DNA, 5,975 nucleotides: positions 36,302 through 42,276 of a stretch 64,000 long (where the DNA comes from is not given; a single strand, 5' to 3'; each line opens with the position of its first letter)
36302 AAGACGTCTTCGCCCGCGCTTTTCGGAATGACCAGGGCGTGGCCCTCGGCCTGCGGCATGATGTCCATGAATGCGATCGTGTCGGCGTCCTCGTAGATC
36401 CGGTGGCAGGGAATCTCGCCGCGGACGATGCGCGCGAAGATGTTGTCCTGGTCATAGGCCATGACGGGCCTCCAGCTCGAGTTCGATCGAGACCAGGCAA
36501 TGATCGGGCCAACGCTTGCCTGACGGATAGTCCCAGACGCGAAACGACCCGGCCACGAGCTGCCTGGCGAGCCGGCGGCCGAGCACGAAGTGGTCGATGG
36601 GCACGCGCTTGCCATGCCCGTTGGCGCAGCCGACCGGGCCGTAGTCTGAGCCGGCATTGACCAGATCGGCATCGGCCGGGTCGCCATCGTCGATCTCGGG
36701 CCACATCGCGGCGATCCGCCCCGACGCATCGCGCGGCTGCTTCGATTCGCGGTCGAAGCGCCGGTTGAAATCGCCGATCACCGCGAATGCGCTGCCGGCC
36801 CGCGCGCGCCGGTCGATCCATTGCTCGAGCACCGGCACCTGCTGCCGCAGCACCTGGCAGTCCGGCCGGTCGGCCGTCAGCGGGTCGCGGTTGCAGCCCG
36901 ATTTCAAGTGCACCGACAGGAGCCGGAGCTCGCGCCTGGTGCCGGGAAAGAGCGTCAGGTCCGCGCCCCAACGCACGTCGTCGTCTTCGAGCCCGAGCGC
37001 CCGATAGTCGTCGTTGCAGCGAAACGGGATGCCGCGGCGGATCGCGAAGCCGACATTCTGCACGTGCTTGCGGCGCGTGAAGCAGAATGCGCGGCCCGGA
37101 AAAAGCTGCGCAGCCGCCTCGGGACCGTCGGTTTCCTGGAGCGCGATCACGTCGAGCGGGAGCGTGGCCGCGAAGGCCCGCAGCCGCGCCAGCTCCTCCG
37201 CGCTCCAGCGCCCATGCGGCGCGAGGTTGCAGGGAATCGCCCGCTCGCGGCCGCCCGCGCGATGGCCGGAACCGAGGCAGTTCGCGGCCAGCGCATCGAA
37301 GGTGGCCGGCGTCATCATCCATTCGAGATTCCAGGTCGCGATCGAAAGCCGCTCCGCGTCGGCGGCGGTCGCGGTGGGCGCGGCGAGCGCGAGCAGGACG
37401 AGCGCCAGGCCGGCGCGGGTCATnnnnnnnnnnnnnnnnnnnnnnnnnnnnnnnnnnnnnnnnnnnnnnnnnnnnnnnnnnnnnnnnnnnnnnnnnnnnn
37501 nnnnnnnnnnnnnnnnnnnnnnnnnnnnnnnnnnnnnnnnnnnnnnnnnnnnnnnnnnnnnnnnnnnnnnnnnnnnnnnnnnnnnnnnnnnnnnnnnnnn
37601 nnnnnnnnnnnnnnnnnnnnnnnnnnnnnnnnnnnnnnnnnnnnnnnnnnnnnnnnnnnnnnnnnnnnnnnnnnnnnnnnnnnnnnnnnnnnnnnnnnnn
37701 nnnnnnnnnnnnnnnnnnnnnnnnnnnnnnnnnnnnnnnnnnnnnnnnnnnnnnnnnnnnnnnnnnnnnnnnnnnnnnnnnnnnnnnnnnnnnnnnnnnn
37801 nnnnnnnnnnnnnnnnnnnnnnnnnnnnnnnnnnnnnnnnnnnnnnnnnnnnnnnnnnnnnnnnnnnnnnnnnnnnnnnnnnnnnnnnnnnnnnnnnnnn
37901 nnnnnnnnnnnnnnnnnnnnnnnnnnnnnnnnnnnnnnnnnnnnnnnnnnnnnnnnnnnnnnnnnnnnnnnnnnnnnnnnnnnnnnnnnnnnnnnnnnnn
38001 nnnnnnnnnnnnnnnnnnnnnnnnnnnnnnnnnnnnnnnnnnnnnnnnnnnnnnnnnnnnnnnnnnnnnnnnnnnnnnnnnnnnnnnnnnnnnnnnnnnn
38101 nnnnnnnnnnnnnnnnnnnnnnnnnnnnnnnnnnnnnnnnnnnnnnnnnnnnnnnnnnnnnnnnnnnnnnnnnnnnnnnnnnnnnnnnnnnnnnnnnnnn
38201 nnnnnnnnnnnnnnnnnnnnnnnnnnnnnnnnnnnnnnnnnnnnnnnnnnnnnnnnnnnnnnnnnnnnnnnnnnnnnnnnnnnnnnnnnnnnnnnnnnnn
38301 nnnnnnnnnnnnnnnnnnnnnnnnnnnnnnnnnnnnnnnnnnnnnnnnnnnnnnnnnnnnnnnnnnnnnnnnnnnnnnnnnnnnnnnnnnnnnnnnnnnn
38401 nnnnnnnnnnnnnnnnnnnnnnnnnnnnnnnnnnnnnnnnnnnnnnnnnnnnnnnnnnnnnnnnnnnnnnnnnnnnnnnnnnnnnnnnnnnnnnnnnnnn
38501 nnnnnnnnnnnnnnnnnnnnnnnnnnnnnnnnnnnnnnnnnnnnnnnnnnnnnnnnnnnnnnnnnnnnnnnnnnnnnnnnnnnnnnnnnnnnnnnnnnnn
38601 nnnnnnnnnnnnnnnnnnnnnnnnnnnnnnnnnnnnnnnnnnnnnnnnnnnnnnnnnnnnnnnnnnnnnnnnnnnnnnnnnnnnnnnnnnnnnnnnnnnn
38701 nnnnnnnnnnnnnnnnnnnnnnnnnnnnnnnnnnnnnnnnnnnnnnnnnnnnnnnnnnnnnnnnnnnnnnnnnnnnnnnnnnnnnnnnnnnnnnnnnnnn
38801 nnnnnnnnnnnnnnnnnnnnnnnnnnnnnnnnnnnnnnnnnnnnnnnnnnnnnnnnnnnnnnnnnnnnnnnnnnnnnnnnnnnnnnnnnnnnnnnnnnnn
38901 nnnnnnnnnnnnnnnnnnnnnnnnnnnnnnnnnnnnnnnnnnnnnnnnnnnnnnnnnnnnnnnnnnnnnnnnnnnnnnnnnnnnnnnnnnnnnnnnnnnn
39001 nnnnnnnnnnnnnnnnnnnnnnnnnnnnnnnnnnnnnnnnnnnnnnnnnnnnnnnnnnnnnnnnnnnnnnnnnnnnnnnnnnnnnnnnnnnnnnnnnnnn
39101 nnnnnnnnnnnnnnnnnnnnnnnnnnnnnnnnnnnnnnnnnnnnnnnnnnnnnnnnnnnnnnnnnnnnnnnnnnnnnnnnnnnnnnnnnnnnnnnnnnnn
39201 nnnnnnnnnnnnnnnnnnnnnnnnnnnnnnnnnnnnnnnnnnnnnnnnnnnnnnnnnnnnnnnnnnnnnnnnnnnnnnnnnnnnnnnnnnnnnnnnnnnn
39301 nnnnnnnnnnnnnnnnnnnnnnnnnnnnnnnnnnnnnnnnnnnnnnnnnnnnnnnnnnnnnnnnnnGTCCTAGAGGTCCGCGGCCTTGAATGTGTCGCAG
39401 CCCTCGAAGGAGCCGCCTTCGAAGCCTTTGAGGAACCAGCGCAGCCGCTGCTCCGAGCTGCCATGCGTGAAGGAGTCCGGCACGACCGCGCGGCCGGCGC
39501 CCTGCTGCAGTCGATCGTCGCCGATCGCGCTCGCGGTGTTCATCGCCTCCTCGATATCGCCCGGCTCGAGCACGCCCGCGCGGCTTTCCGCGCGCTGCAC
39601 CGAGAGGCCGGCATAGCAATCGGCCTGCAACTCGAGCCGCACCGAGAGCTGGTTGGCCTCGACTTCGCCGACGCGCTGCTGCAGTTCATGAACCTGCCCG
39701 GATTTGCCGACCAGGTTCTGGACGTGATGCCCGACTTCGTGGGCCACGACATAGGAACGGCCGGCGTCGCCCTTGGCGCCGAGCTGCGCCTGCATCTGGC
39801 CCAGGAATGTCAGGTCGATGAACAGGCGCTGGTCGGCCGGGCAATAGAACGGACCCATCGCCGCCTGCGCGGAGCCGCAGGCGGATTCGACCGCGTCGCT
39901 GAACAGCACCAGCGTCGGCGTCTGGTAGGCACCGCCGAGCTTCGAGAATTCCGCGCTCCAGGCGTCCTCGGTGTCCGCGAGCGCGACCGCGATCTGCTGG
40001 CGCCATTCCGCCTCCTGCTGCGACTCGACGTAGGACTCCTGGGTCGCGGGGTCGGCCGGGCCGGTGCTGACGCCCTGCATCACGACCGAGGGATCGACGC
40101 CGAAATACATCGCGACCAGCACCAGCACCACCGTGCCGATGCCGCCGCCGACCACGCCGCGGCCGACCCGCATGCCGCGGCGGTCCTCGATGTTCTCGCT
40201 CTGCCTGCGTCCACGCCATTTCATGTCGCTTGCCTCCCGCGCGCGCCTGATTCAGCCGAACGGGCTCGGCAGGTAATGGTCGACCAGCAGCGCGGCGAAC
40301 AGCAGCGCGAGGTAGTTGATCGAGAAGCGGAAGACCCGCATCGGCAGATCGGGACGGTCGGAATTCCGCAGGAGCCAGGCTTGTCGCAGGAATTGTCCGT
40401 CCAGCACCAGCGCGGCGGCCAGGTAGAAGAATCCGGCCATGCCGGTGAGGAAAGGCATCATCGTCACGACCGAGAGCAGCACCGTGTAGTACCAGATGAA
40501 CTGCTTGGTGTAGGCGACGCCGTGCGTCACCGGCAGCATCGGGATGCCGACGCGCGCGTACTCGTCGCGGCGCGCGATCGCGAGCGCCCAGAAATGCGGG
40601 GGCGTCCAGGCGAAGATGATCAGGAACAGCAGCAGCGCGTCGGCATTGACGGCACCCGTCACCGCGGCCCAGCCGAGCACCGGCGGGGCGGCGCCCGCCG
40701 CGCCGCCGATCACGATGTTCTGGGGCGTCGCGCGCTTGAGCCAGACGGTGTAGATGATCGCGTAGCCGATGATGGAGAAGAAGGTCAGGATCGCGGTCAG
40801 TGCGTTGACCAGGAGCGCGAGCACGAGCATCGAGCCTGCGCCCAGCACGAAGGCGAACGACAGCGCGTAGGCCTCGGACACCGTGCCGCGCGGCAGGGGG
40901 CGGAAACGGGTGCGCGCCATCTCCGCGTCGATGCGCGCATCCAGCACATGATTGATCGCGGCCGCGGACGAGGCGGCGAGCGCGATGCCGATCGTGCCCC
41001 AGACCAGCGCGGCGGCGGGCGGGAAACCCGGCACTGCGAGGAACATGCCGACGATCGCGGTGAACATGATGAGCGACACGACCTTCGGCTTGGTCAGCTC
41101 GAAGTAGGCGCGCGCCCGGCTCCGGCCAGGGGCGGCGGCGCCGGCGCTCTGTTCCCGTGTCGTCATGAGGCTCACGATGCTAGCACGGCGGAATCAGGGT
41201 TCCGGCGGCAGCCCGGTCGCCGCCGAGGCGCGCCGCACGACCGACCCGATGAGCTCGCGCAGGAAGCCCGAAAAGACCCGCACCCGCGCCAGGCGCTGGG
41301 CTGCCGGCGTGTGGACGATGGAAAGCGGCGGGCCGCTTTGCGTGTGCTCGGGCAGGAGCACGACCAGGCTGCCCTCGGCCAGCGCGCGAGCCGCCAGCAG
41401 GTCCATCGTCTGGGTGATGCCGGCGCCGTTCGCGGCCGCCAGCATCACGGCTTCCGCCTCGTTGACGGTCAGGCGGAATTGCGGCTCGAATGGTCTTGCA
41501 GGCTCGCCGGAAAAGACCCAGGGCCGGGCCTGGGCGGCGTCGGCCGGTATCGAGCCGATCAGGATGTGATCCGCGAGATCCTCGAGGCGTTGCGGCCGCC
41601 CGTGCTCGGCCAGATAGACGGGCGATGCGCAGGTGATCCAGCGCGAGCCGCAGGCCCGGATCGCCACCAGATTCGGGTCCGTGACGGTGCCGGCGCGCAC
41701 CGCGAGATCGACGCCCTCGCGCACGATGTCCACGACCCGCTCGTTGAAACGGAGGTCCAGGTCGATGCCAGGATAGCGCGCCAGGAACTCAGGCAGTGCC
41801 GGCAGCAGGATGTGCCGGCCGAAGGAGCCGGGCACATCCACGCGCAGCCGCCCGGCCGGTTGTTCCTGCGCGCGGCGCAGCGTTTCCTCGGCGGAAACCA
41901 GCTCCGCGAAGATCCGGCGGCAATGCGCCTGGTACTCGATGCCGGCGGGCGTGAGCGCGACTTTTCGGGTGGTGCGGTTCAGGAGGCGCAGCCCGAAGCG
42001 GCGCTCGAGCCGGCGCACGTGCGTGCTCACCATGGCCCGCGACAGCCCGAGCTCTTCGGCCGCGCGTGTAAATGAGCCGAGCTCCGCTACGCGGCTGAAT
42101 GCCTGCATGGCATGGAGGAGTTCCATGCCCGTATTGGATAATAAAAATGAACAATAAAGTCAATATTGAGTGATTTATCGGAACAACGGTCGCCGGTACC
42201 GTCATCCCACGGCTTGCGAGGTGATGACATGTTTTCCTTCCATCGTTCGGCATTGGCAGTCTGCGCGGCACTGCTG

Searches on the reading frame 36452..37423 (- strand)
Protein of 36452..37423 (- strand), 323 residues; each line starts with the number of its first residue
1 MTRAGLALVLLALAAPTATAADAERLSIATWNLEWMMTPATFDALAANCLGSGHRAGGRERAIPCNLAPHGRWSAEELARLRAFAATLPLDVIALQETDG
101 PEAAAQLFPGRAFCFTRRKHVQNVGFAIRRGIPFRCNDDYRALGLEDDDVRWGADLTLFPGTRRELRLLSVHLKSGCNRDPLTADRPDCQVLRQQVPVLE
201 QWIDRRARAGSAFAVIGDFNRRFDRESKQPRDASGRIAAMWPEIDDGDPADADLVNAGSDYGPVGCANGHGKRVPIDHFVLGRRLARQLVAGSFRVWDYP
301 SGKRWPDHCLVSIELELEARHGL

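Call 49: search_protein_families(library=pfam, proteins=[window:36452-37423:-], max_evalue=0.001)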
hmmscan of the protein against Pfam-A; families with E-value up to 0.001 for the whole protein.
window:36452-37423:- (323 aa): 1 family
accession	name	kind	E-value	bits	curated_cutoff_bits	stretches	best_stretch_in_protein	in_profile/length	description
PF03372.29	Exo_endo_phos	-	9.6e-09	35.7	24.5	1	52-288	8-209/225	Endonuclease/Exonuclease/phosphatase family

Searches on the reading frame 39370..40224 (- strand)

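Call 49: search_protein_families(library=pfam, proteins=[window:39370-40224:-], max_evalue=0.001)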
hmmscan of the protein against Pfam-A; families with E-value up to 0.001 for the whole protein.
window:39370-40224:- (284 aa): 1 family
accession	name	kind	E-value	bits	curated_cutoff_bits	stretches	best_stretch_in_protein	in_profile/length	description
PF04228.19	Zn_peptidase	-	5.5e-109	364.6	23.2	1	1-279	1-290/290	Putative neutral zinc metallopeptidase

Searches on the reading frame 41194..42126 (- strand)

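Call 49: search_protein_families(library=pfam, proteins=[window:41194-42126:-], max_evalue=0.001)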
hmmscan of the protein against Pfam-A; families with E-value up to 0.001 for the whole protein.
window:41194-42126:- (310 aa): 2 families
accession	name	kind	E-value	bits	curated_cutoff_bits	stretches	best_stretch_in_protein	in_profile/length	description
PF03466.25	LysR_substrate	-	8.9e-40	136.7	28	1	88-291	2-206/209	LysR substrate binding domain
PF00126.33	HTH_1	-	3.4e-21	75.4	26.6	1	4-62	1-59/60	Bacterial regulatory helix-turn-helix protein, lysR family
